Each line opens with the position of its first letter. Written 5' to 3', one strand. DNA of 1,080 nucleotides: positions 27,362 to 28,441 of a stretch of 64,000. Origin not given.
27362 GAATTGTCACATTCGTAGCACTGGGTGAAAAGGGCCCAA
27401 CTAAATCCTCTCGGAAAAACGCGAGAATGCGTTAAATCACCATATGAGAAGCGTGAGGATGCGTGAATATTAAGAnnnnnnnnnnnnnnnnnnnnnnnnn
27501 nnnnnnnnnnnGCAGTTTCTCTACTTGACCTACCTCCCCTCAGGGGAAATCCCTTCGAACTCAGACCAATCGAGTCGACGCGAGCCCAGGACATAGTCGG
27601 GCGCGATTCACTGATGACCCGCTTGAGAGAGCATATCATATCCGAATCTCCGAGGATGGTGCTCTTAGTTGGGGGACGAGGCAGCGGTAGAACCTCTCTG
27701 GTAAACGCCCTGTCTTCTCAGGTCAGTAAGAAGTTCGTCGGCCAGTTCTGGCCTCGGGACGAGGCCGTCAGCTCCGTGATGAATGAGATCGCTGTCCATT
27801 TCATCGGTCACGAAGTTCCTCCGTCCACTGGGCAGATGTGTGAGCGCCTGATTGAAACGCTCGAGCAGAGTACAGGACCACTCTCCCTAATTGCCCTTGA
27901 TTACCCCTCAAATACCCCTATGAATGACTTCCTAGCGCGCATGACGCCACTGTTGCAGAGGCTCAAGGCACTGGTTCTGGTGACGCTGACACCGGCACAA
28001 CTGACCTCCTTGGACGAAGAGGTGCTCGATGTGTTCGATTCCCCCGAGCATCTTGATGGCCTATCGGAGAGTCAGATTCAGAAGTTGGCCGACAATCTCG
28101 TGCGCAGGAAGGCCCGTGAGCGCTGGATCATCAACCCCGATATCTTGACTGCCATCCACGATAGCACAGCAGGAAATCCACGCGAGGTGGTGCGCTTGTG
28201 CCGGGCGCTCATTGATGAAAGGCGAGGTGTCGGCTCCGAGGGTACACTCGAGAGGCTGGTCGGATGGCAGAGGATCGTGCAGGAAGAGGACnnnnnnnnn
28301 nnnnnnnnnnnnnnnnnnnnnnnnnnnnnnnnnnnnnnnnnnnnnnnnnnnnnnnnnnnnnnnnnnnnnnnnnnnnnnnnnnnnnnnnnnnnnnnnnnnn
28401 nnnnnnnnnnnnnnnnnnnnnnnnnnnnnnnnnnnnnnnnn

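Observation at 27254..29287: Divergent Orc1/Cdc6-like paralogue (Walker A Lys to Arg, 230-aa acidic Pro-rich linker, novel C-terminal wH-like domain) beside a GCGTTAA repeat array, 4.3 kb from the canonical cdc6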

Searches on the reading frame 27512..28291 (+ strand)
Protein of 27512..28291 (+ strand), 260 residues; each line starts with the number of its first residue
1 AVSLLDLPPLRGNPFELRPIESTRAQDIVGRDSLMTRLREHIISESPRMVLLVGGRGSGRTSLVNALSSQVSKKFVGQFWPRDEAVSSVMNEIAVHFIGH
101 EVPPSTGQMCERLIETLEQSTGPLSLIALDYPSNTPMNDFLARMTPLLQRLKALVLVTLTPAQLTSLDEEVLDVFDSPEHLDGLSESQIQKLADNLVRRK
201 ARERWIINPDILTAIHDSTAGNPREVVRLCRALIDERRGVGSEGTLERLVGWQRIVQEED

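Call 19: find_homologous_proteins(query=A2, max_evalue=0.001)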
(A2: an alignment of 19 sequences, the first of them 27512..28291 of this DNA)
Query A2 (19 sequences) (260 aa, profile of the alignment): 28 proteins with E <= 0.001 among 8000 candidates.
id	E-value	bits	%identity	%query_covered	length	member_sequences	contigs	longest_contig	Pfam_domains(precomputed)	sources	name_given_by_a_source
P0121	6.9e-120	417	76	100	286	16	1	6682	PF13401.13,PF13191.13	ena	-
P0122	1.0e-119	417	67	97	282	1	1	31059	PF13401.13,PF13191.13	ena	-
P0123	2.9e-118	412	69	97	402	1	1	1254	PF18317.7,PF13401.13,PF13191.13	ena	-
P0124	3.7e-115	402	55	97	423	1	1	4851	PF02540.24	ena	-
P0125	6.8e-115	401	50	96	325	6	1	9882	PF13191.13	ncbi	ncbi:MAG: hypothetical protein ACPG8U_01855, partial [Candidatus Thalassarchaeaceae archaeon]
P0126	7.3e-115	401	54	97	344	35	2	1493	PF13191.13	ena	-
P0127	9.9e-115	400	58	96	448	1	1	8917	-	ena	-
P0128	2.9e-113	395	54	97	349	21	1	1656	PF13191.13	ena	-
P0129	1.1e-108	380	56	91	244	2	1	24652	PF13191.13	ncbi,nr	ncbi:MAG: hypothetical protein QGI58_06270, partial [Candidatus Thalassarchaeaceae archaeon]|nr:hypo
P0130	1.6e-108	380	52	97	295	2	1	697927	PF13191.13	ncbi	ncbi:MAG: hypothetical protein ACJZ39_01205 [Candidatus Thalassarchaeaceae archaeon]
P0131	5.8e-107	375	65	90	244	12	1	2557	PF13401.13,PF13191.13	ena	-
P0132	5.5e-105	368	54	88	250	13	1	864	PF13191.13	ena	-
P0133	3.8e-103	362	53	91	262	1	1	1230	PF13401.13,PF13191.13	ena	-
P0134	5.5e-101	355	51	95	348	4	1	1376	-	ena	-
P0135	4.8e-100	352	49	95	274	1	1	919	-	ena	-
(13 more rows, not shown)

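Call 27: predict_structure(alignment_id=A3)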
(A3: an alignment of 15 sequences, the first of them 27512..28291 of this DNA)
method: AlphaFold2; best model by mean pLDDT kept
length: 260 residues; sequences in the alignment: 15
mean_pLDDT: 87.7   pTM: 0.82
mean pLDDT of the five models: 87.7, 87.2, 87.2, 85.8, 80.7
residues with pLDDT >= 90: 153; 70-90: 93; 50-70: 4; < 50: 10
segments of 3 or more residues with pLDDT < 50: 253-260
pLDDT, mean of each block of 10 residues (from residue 1): 69 78 81 93 94 93 91 92 90 90 84 90 93 91 94 96 95 95 94 89 87 93 93 86 82 45
secondary structure, 60 per line:
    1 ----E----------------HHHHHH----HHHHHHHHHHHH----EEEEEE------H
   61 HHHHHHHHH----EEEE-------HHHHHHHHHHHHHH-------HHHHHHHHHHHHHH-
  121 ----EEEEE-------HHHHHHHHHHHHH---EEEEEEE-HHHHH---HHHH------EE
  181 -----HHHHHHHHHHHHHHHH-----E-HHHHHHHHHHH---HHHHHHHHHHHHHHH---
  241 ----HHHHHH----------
elements in order: H22-27 H32-43 E48-53 H60-69 E74-77 H85-98 H106-119 E125-129 H137-149 E153-159 H161-165 H169-172 H186-201 H209-219 H223-237 H245-250

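Call 58: fold_search(model_id=the predicted structure, library=pdb)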
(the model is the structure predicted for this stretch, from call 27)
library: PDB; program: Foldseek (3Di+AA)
matches with E <= 10: 1811; with E <= 0.001: 785
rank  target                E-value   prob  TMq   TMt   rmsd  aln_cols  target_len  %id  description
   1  8bv0_A                2.0e-09  1.00  0.55  0.44   6.6       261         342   18  Binary complex between the NB-ARC domain from the Tomato immune receptor NRC1 and the SPRY domain-containing effector  (released 2022-12-21)
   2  2v1u_A                7.1e-09  1.00  0.52  0.38   6.2       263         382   20  STRUCTURE OF THE AEROPYRUM PERNIX ORC1 PROTEIN IN COMPLEX WITH DNA (released 2007-09-18)
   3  8xvb_A                3.6e-08  1.00  0.58  0.60   4.9       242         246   12  Cryo-EM structure of ATP-DNA-MuB filaments (released 2024-08-14)
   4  7jgr_A                4.3e-08  1.00  0.54  0.38   9.9       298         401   13  Structure of Drosophila ORC bound to DNA (84 bp) and Cdc6 (released 2020-09-09)
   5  9gm5_A                7.8e-08  1.00  0.54  0.36   7.8       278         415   12  OCCM maturation intermediate stalled with an Arginine Finger mutation in Mcm5: Conformer 1 (released 2025-03-05)
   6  9gjw_A                8.7e-08  1.00  0.52  0.36   8.0       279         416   12  OCCM maturation intermediate stalled with an Arginine Finger mutation in Mcm2 (released 2025-03-05)
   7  1iqp_C                9.3e-08  1.00  0.58  0.49   5.4       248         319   15  Crystal Structure of the Clamp Loader Small Subunit from Pyrococcus furiosus (released 2001-09-19)
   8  7jk6_A                1.7e-07  1.00  0.50  0.38   6.3       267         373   13  Structure of Drosophila ORC in the active conformation (released 2020-09-09)
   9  2chg_A                2.3e-07  1.00  0.52  0.58   5.6       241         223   15  Replication Factor C domains 1 and 2 (released 2006-06-06)
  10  7xc2_A                2.6e-07  1.00  0.57  0.21   9.5       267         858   15  Cryo EM structure of oligomeric complex formed by wheat CNL Sr35 and the effector AvrSr35 of the wheat stem rust patho (released 2022-09-21)
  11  7jgr_G                3.5e-07  1.00  0.62  0.46   5.9       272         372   16  Structure of Drosophila ORC bound to DNA (84 bp) and Cdc6 (released 2020-09-09)
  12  8s0e_A                3.5e-07  1.00  0.60  0.45   5.5       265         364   12  H. sapiens OCCM bound to double stranded DNA (released 2024-10-02)
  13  7tji_A                3.5e-07  1.00  0.55  0.32   6.7       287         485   12  S. cerevisiae ORC bound to 84 bp ARS1 DNA and Cdc6 (state 2) with flexible Orc6 N-terminal domain (released 2022-10-05)
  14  7tjh_A                5.6e-07  1.00  0.54  0.32  11.9       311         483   13  S. cerevisiae ORC bound to 84 bp ARS1 DNA and Cdc6 (state 1) with flexible Orc6 N-terminal domain (released 2022-10-05)
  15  7tjf_A                6.7e-07  1.00  0.55  0.33   7.3       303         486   10  S. cerevisiae ORC bound to 84 bp ARS1 DNA (released 2023-01-18)
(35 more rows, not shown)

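Call 71: search_protein_representatives(alignment_id=A3)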
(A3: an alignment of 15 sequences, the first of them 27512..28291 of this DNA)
Query: 15 sequences, 260 profile positions. Proteins with E-value up to 0.001 (for the whole library): 615; up to 1e-10: 97; up to 1e-30: 61. The best 150 are listed.
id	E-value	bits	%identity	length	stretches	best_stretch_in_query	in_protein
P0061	6.5e-120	415.5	-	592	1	2-259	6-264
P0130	1.6e-115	401.1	-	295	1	2-256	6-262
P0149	1.8e-114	397.7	-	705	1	3-257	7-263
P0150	5.8e-106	369.8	-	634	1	3-255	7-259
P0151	2.7e-105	367.6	-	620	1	4-257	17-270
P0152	3.9e-105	367.1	-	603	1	2-258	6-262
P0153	2.8e-102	357.7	-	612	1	4-258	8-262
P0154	2.1e-98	345.1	-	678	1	2-254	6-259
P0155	4.1e-97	340.8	-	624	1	3-259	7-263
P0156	2.0e-93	328.7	-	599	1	5-255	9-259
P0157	1.3e-92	326.1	-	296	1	4-255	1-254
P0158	2.7e-91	321.8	-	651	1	2-255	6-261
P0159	2.5e-86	305.5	-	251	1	3-223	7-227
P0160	7.3e-84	297.4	-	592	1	3-256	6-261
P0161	2.4e-83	295.7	-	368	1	3-241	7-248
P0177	1.7e-59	217.5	-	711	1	4-250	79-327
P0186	4.5e-47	176.8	-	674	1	4-250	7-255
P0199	5.7e-35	137.1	-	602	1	4-236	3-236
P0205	7.6e-31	123.6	-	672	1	5-238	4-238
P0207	3.8e-30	121.3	-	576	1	7-239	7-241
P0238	3.8e-11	59.1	-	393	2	10-74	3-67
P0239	6.2e-11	58.3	-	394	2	109-241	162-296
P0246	3.1e-10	56.1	-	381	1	12-233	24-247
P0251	4.2e-10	55.6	-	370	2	10-130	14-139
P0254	5.2e-10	55.3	-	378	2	6-116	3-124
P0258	2.0e-09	53.4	-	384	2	102-247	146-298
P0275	1.3e-08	50.8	-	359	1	6-258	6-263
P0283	3.1e-08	49.5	-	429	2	10-71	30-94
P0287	5.2e-08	48.8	-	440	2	9-76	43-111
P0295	7.3e-08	48.3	-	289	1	6-206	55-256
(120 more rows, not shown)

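Call 72: search_protein_families(library=ncbifam, proteins=[P0238, P0239, P0246, P0251, P0254, P0258, P0275, P0283, P0287, P0295], max_evalue=0.001)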
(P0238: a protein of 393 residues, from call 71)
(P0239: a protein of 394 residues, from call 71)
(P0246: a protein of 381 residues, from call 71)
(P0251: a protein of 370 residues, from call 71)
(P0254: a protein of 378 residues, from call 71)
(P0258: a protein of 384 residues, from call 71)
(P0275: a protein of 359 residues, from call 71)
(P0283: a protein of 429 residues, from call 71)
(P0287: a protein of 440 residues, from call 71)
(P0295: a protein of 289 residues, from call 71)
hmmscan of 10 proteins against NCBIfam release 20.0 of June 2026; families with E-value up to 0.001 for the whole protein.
P0238 (393 aa): 9 families
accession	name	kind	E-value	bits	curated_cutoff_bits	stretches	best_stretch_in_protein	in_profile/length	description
NF053860.1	DS41_1_antiphage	equivalog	3.4e-10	39.5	370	1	189-365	245-425/448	anti-phage protein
TIGR02928.1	TIGR02928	subfamily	6.3e-08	31.9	181.3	1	19-125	15-133/366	orc1/cdc6 family replication initiation protein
NF003229.0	PRK04195.1-5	equivalog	9.1e-07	27.9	280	0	17-66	15-70/413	replication factor C large subunit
TIGR03015.1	pepcterm_ATPase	hypoth_equivalog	2.6e-06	27.1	324.5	0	160-304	115-260/269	XrtA/PEP-CTERM system-associated ATPase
NF047389.1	ATPase_Sll1717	subfamily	8.5e-06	25.1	75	0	91-320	114-359/454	P-loop ATPase, Sll1717 family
NF001679.0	PRK00440.1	equivalog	9.6e-06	24.9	303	1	17-61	16-60/322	replication factor C small subunit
TIGR01128.2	holA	equivalog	3.4e-05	23.3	80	1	198-318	91-202/316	DNA polymerase III subunit delta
TIGR02397.1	dnaX_nterm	equivalog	0.00017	21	250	0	231-318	172-250/355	DNA polymerase III subunit gamma/tau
NF041743.1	RdrA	equivalog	0.00033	19.3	600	1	24-67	38-81/742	antiviral RADAR system adenosine triphosphatase RdrA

P0239 (394 aa): 15 families
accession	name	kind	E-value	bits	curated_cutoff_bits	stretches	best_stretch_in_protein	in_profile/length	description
TIGR02928.1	TIGR02928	subfamily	2e-10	40.1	181.3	1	163-295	117-258/366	orc1/cdc6 family replication initiation protein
NF047389.1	ATPase_Sll1717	subfamily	9.4e-09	34.9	75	1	29-310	16-349/454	P-loop ATPase, Sll1717 family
NF033788.1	HTH_metalloreg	subfamily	1.1e-06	28.3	55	1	332-376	25-69/77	metalloregulator ArsR/SmtB family transcription factor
NF053860.1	DS41_1_antiphage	equivalog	1.5e-06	27.5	370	1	29-124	22-118/448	anti-phage protein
NF000355.4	ribo_prot_ABC_F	equivalog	5.5e-06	25.5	380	1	36-128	329-418/499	ribosomal protection-like ABC-F family protein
NF047906.1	CdPbTransRegCmtR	equivalog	1.1e-05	25.3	150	1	337-376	39-78/104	Cd(II)/Pb(II)-sensing metalloregulatory transcriptional regulator CmtR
NF053606.1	Sta1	subfamily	2.6e-05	24.2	80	1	313-370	17-72/100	Sta1 family transcriptional regulator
NF053861.1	DS8_antiphage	equivalog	3.2e-05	21.8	790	1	5-107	329-426/994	anti-phage protein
NF003229.0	PRK04195.1-5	equivalog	9.3e-05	21.3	280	0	234-307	159-231/413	replication factor C large subunit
NF000169.2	ABCF_Sal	exception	0.00016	20.5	725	1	36-128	17-104/542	Sal family ABC-F type ribosomal protection protein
TIGR03420.1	DnaA_homol_Hda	equivalog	0.00018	21.2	194.8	0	33-86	26-78/226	DnaA regulatory inactivator Hda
NF004066.1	PRK05580.1-3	equivalog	0.00024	19.5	813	0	147-373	36-240/788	primosomal protein N'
TIGR00738.1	rrf2_super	superfamily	0.00053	19.9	73.3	0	328-366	20-59/132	Rrf2 family transcriptional regulator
TIGR02782.1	TrbB_P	equivalog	0.0006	19.2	304.55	0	30-77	120-167/303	P-type conjugative transfer ATPase TrbB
TIGR03608.1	L_ocin_972_ABC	subfamily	0.0009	18.8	254.85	0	36-107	14-83/206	putative bacteriocin export ABC transporter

P0246 (381 aa): 1 family
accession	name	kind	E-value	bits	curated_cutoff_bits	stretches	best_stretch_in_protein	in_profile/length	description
TIGR03015.1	pepcterm_ATPase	hypoth_equivalog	1.4e-17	64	324.5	1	50-263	39-258/269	XrtA/PEP-CTERM system-associated ATPase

P0251 (370 aa): 9 families
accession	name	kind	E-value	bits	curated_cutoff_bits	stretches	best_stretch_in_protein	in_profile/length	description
NF047389.1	ATPase_Sll1717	subfamily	5.6e-09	35.6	75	1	44-145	23-124/454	P-loop ATPase, Sll1717 family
TIGR03015.1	pepcterm_ATPase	hypoth_equivalog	2.2e-08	33.9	324.5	1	202-273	173-243/269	XrtA/PEP-CTERM system-associated ATPase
NF000868.0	PRK00080.1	equivalog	3.8e-07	29.3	282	1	206-331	165-282/330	Holliday junction branch migration DNA helicase RuvB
NF053860.1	DS41_1_antiphage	equivalog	1.4e-06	27.6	370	0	248-358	322-432/448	anti-phage protein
TIGR02928.1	TIGR02928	subfamily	4e-06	25.9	181.3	0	24-74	8-64/366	orc1/cdc6 family replication initiation protein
TIGR00635.1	ruvB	equivalog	4.8e-06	25.8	299.05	0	205-338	143-271/305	Holliday junction branch migration DNA helicase RuvB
NF001624.0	PRK00411.1-2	subfamily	0.00036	19.5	354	0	213-319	197-304/374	ORC1-type DNA replication protein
NF003229.0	PRK04195.1-5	equivalog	0.00057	18.7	280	0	214-290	158-226/413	replication factor C large subunit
NF009067.0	PRK12402.1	equivalog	0.00079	18.5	317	0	215-275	178-233/340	replication factor C small subunit 2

P0254 (378 aa): 13 families
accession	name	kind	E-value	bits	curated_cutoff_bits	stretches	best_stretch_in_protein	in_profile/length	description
NF053860.1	DS41_1_antiphage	equivalog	3.7e-17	62.5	370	2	128-361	194-430/448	anti-phage protein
NF047389.1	ATPase_Sll1717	subfamily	6.1e-11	42.1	75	1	38-77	17-55/454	P-loop ATPase, Sll1717 family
NF033788.1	HTH_metalloreg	subfamily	1.3e-09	37.7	55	1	312-372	11-70/77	metalloregulator ArsR/SmtB family transcription factor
TIGR02928.1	TIGR02928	subfamily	1.3e-08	34.1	181.3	1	18-326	9-303/366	orc1/cdc6 family replication initiation protein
NF033789.1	repress_SdpR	subfamily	5e-08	32.7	100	1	312-370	8-64/79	autorepressor SdpR family transcription factor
NF000868.0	PRK00080.1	equivalog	6.8e-07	28.5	282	0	202-294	165-249/330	Holliday junction branch migration DNA helicase RuvB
TIGR03015.1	pepcterm_ATPase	hypoth_equivalog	5.4e-06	26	324.5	1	47-292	39-263/269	XrtA/PEP-CTERM system-associated ATPase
NF001625.0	PRK00411.1-3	equivalog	0.00019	20.2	501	0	51-291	60-287/415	ORC1-type DNA replication protein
TIGR00635.1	ruvB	equivalog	0.00051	19.2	299.05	0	26-75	6-55/305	Holliday junction branch migration DNA helicase RuvB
TIGR01884.1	cas_HTH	subfamily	0.00059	19.3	60.2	0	302-365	132-193/202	CRISPR-associated CARF protein Csa3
NF007528.0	PRK10141.1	subfamily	0.00063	19.6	97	0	314-372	18-75/117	metalloregulator ArsR/SmtB family transcription factor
NF053861.1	DS8_antiphage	equivalog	0.00074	17.4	790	0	42-105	362-432/994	anti-phage protein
NF000355.4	ribo_prot_ABC_F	equivalog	0.00085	18.3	380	0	32-79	323-368/499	ribosomal protection-like ABC-F family protein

P0258 (384 aa): 2 families
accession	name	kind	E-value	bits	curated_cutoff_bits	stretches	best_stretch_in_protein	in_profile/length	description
NF047389.1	ATPase_Sll1717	subfamily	1.4e-10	40.9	75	1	121-365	145-416/454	P-loop ATPase, Sll1717 family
NF053860.1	DS41_1_antiphage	equivalog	7.4e-06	25.2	370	0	239-370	288-432/448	anti-phage protein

P0275 (359 aa): 6 families
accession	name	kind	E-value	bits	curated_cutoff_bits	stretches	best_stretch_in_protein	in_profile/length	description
TIGR03015.1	pepcterm_ATPase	hypoth_equivalog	2.2e-22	79.8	324.5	1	6-255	4-263/269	XrtA/PEP-CTERM system-associated ATPase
NF047389.1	ATPase_Sll1717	subfamily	2.5e-09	36.8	75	0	30-75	19-60/454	P-loop ATPase, Sll1717 family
TIGR03903.1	TOMM_kin_cyc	equivalog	8.9e-05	20.5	705.75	0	124-231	634-737/1267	TOMM system kinase/cyclase fusion protein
NF033788.1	HTH_metalloreg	subfamily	0.00011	21.9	55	0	282-349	13-72/77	metalloregulator ArsR/SmtB family transcription factor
NF053860.1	DS41_1_antiphage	equivalog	0.00044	19.4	370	0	210-251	321-364/448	anti-phage protein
NF038181.1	reg_ATPase_IniR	equivalog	0.00077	17.9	750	0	125-260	62-192/827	isoniazid response ATPase/transcriptional regulator IniR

P0283 (429 aa): 6 families
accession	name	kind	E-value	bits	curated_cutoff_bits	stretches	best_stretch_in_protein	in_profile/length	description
NF047906.1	CdPbTransRegCmtR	equivalog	3.8e-07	30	150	1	358-425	18-86/104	Cd(II)/Pb(II)-sensing metalloregulatory transcriptional regulator CmtR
NF033788.1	HTH_metalloreg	subfamily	5.2e-07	29.4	55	1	360-419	10-70/77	metalloregulator ArsR/SmtB family transcription factor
TIGR01884.1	cas_HTH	subfamily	0.00014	21.3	60.2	1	355-413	136-196/202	CRISPR-associated CARF protein Csa3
NF033789.1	repress_SdpR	subfamily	0.00024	21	100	1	359-417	6-64/79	autorepressor SdpR family transcription factor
TIGR03903.1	TOMM_kin_cyc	equivalog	0.00026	18.9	705.75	1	43-297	478-717/1267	TOMM system kinase/cyclase fusion protein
TIGR03015.1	pepcterm_ATPase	hypoth_equivalog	0.00042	19.8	324.5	0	185-325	102-242/269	XrtA/PEP-CTERM system-associated ATPase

P0287 (440 aa): 5 families
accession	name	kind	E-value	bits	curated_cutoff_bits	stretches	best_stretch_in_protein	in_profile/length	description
NF047389.1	ATPase_Sll1717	subfamily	2.2e-11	43.5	75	1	62-414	16-417/454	P-loop ATPase, Sll1717 family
NF053860.1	DS41_1_antiphage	equivalog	5.8e-10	38.7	370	1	78-124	35-82/448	anti-phage protein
TIGR03015.1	pepcterm_ATPase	hypoth_equivalog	3.5e-08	33.2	324.5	1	202-355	110-265/269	XrtA/PEP-CTERM system-associated ATPase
NF033788.1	HTH_metalloreg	subfamily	3.9e-08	33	55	1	366-428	11-71/77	metalloregulator ArsR/SmtB family transcription factor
TIGR00416.1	sms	equivalog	0.00089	18.1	403.05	0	59-115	72-128/454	DNA repair protein RadA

P0295 (289 aa): 0 families

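Call 75: find_encoding_contigs(protein=P0186, flank=6000, max_places=2)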
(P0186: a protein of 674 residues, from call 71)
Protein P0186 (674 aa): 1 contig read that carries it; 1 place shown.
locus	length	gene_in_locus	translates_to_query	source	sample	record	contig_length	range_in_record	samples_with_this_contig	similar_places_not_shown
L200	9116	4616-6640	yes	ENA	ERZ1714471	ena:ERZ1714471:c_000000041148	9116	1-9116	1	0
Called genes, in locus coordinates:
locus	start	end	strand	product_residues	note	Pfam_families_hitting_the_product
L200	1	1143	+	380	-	?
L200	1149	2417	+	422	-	-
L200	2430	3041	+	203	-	PF04079:SMC_ScpB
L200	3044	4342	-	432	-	PF00368:HMG-CoA_red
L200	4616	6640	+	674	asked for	-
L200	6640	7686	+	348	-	-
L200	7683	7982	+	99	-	PF04010:DUF357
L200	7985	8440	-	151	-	-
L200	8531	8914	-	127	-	PF18477:PIN_9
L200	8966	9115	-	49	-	?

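Call 76: find_encoding_contigs(protein=P0205, flank=6000, max_places=2)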
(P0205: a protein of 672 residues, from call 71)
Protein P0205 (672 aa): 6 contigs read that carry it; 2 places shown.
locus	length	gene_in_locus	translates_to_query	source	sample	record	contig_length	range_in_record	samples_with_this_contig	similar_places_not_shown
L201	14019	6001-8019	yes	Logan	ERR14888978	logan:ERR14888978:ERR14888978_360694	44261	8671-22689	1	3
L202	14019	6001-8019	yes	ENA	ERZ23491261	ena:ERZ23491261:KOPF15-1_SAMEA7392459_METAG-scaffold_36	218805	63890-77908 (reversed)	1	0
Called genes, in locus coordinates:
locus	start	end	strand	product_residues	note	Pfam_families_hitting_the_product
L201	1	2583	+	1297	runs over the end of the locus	PF02463:SMC_N, PF13175:AAA_15, PF13304:AAA_21 (faint), PF13476:AAA_23, PF13555:AAA_29, PF06470:SMC_hinge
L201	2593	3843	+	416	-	-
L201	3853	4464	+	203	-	PF04079:SMC_ScpB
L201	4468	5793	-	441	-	PF00368:HMG-CoA_red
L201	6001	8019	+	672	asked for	PF13191:AAA_16 (weak)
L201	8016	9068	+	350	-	-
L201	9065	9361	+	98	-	PF04010:DUF357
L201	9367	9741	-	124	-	PF18477:PIN_9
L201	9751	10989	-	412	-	PF00009:GTP_EFTU, PF03144:GTP_EFTU_D2 (faint), PF09173:eIF2_C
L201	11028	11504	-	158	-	PF01092:Ribosomal_S6e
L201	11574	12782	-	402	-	PF05621:TniB (weak), PF13191:AAA_16, PF13401:AAA_22, PF24883:NPHP3_N (faint), PF00004:AAA, PF05729:NACHT (weak), PF22703:Cdc6_lid, PF09079:WHD_Cdc6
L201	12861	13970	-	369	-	PF01866:Diphthamide_syn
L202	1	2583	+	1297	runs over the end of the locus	PF02463:SMC_N, PF13175:AAA_15, PF13304:AAA_21 (faint), PF13476:AAA_23, PF13555:AAA_29, PF06470:SMC_hinge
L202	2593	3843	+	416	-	-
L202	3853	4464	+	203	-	PF04079:SMC_ScpB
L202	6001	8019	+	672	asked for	PF13191:AAA_16 (weak)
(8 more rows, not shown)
